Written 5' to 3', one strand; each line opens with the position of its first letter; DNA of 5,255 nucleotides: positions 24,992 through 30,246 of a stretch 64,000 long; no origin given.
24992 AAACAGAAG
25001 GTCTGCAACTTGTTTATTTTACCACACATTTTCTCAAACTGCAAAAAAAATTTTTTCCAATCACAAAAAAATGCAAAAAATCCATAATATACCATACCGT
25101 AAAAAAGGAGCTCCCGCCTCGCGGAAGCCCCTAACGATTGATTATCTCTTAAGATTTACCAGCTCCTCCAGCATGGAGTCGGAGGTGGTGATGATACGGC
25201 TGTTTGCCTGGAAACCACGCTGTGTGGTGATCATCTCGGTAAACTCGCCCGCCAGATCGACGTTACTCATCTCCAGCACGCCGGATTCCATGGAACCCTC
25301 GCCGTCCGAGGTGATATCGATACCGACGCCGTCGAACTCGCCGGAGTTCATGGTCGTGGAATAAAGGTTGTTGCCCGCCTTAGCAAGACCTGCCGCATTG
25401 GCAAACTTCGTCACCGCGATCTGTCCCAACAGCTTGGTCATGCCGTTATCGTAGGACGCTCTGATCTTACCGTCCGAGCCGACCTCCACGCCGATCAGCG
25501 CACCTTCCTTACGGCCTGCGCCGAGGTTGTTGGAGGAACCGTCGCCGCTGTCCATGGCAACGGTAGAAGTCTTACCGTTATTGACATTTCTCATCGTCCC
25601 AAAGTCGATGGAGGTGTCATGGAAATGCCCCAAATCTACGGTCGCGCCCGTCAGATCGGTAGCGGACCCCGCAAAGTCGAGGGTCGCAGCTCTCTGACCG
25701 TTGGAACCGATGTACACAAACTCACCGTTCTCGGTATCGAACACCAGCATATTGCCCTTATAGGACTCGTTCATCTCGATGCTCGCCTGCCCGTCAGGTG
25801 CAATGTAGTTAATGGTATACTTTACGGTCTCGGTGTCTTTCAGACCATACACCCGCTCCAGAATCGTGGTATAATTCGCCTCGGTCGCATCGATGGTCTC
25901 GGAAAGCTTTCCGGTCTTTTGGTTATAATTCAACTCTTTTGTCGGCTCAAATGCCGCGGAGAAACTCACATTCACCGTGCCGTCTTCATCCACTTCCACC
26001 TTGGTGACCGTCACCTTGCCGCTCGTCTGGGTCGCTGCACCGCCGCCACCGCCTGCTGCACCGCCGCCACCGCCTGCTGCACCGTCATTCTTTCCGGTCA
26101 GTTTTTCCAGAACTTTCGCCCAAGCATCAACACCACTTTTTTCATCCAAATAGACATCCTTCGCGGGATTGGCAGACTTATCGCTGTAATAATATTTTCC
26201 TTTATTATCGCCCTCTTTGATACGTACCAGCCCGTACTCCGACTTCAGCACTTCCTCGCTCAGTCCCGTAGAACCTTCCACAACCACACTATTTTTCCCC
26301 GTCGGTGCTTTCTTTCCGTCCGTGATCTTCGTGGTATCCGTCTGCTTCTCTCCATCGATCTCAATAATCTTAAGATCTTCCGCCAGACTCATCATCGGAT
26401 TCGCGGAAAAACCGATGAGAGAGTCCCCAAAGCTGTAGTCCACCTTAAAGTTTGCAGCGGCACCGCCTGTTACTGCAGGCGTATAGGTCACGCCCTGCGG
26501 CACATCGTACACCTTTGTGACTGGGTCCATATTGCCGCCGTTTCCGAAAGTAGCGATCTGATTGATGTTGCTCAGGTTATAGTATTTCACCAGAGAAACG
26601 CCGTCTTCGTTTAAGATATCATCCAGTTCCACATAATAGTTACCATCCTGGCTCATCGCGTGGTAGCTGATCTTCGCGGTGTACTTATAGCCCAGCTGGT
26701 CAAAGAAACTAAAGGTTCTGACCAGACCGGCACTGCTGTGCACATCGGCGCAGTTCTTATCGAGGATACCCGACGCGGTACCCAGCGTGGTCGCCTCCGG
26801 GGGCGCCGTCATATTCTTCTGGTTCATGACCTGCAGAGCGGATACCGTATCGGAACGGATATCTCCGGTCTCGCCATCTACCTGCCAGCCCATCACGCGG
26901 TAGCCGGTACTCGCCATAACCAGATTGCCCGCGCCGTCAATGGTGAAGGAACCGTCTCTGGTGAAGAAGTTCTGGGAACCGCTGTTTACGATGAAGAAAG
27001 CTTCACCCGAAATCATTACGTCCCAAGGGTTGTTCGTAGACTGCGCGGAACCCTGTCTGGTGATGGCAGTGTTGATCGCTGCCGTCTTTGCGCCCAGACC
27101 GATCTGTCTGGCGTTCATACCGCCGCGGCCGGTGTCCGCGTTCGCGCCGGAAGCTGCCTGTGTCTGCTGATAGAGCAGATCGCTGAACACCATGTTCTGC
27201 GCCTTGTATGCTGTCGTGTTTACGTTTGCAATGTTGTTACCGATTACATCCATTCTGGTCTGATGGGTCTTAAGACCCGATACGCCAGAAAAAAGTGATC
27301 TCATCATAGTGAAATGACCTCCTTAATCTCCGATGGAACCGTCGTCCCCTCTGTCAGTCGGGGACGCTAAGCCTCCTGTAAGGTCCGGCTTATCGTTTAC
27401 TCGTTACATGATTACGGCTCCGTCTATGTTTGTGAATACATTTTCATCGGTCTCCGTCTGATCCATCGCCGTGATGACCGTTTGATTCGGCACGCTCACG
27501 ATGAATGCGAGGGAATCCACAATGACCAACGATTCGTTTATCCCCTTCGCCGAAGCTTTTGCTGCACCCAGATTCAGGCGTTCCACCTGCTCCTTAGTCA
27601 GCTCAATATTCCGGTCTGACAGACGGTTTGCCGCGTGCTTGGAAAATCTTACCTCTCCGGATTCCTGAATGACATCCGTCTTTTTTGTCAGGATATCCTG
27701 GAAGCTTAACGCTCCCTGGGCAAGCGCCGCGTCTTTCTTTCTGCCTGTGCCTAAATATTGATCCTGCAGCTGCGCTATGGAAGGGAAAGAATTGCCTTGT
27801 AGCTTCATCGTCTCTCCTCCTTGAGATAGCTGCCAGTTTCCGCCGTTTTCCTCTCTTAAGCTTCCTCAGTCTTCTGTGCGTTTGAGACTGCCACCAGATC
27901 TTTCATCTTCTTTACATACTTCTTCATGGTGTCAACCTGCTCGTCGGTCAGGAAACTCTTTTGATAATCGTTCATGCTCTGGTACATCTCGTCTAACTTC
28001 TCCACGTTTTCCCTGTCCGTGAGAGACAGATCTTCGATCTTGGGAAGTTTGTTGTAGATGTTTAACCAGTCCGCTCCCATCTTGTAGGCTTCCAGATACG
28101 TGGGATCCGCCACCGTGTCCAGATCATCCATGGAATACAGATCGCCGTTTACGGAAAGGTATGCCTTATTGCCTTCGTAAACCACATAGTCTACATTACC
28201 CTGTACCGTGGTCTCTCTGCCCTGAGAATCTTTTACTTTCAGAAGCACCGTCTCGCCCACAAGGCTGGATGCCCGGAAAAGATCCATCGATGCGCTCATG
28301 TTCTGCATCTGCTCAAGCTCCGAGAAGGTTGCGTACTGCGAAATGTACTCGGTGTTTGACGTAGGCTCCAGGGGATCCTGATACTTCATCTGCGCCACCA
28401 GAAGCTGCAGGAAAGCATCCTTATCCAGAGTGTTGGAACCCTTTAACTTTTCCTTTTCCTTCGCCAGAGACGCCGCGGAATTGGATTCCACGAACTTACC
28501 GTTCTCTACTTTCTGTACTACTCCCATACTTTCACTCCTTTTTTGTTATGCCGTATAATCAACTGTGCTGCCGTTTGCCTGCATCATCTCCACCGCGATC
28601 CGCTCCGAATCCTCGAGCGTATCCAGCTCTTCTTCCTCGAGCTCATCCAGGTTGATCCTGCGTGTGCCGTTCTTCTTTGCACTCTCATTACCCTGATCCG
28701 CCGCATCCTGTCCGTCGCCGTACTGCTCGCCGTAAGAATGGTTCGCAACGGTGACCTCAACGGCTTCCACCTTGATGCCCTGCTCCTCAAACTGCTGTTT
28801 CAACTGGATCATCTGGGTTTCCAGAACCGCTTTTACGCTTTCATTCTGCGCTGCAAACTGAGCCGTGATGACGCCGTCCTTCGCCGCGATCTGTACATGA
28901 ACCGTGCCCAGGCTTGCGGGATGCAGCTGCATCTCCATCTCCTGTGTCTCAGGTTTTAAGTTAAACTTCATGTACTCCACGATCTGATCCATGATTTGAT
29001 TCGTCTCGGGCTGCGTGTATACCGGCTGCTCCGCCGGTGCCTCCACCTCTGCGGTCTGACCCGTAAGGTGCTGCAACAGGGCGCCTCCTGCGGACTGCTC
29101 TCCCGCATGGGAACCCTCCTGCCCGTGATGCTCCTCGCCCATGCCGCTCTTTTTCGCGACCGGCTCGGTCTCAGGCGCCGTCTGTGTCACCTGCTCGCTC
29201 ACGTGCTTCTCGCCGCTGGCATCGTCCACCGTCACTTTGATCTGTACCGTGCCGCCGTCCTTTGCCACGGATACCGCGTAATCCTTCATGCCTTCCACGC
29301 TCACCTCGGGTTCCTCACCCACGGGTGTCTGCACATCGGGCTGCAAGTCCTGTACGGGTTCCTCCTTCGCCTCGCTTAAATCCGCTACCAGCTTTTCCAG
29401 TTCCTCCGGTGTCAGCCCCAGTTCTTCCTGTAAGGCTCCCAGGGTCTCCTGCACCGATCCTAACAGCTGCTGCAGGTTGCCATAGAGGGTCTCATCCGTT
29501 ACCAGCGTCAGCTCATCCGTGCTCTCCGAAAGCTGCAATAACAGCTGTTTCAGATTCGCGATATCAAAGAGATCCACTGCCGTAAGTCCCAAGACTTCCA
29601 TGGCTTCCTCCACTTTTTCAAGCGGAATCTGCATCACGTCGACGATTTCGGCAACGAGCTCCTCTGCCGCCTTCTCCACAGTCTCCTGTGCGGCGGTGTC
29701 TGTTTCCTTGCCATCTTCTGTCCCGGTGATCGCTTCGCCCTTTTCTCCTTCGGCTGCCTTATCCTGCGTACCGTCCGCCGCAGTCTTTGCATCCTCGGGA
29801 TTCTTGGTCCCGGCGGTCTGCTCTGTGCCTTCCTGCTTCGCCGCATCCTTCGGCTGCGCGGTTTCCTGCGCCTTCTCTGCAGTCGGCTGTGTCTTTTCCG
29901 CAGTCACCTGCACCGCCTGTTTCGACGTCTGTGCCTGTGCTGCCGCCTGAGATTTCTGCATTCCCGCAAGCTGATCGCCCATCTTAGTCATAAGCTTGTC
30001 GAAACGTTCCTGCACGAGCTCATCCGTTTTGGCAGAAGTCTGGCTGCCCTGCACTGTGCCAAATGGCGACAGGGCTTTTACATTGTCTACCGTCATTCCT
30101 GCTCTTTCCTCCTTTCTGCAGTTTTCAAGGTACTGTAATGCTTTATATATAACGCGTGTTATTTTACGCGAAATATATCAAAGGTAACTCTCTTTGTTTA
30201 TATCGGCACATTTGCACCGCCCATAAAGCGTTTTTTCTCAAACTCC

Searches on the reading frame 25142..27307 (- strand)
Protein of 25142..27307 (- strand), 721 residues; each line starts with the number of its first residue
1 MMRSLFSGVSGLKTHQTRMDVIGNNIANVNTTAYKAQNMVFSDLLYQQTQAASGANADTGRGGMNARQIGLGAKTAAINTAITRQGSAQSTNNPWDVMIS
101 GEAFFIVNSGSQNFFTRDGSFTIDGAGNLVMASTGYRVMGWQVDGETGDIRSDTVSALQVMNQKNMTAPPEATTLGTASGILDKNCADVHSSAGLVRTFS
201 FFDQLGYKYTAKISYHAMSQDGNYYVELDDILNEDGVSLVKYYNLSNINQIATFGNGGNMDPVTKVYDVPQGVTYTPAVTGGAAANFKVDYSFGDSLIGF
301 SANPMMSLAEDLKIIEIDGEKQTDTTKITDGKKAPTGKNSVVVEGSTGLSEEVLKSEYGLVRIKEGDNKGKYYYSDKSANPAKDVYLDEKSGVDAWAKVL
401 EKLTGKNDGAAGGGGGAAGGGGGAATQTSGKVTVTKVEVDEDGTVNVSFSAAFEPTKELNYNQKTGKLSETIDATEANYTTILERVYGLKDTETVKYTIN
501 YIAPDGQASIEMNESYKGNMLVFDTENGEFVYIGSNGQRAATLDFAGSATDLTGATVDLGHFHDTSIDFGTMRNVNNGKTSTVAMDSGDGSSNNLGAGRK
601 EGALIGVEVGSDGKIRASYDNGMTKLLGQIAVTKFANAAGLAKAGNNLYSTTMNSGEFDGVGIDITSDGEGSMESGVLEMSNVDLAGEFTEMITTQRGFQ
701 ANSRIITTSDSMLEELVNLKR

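Call 64: search_protein_families(library=pfam, proteins=[window:25142-27307:-], max_evalue=0.0001)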
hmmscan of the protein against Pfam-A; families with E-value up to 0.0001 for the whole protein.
window:25142-27307:- (721 aa): 3 families
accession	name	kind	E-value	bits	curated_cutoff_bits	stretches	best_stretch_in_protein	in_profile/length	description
PF06429.18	Flg_bbr_C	-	9.3e-18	63.9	23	1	675-719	2-46/46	Flagellar basal body rod FlgEFG protein C-terminal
PF00460.25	Flg_bb_rod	-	2.3e-10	40.6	20.7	1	8-35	4-31/31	Flagella basal body rod protein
PF22692.1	LlgE_F_G_D1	-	1.4e-09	38.4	27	1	98-154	1-44/64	Flagellar hook protein FlgE/F/G D1 domain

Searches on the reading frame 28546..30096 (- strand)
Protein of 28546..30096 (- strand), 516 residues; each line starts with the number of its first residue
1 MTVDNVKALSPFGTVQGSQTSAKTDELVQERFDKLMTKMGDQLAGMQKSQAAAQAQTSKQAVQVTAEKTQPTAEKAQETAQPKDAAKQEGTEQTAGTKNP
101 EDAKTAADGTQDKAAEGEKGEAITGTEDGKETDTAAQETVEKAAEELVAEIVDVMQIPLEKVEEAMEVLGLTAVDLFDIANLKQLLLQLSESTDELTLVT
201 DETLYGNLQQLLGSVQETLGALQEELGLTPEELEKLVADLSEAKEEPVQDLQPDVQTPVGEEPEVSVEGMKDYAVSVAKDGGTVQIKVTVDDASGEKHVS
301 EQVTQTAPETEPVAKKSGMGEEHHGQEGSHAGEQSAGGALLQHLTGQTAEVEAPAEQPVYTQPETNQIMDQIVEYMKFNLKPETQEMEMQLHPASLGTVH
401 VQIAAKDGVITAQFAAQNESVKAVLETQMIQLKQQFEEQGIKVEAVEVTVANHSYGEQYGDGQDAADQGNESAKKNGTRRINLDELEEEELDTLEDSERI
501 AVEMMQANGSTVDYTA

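Call 64: search_protein_families(library=pfam, proteins=[window:28546-30096:-], max_evalue=0.0001)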
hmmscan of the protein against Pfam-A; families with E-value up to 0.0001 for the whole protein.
window:28546-30096:- (516 aa): 1 family
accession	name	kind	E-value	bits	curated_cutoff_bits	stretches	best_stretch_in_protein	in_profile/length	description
PF02120.21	Flg_hook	-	8.7e-20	70.8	29.8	1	377-452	5-80/85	Flagellar hook-length control protein FliK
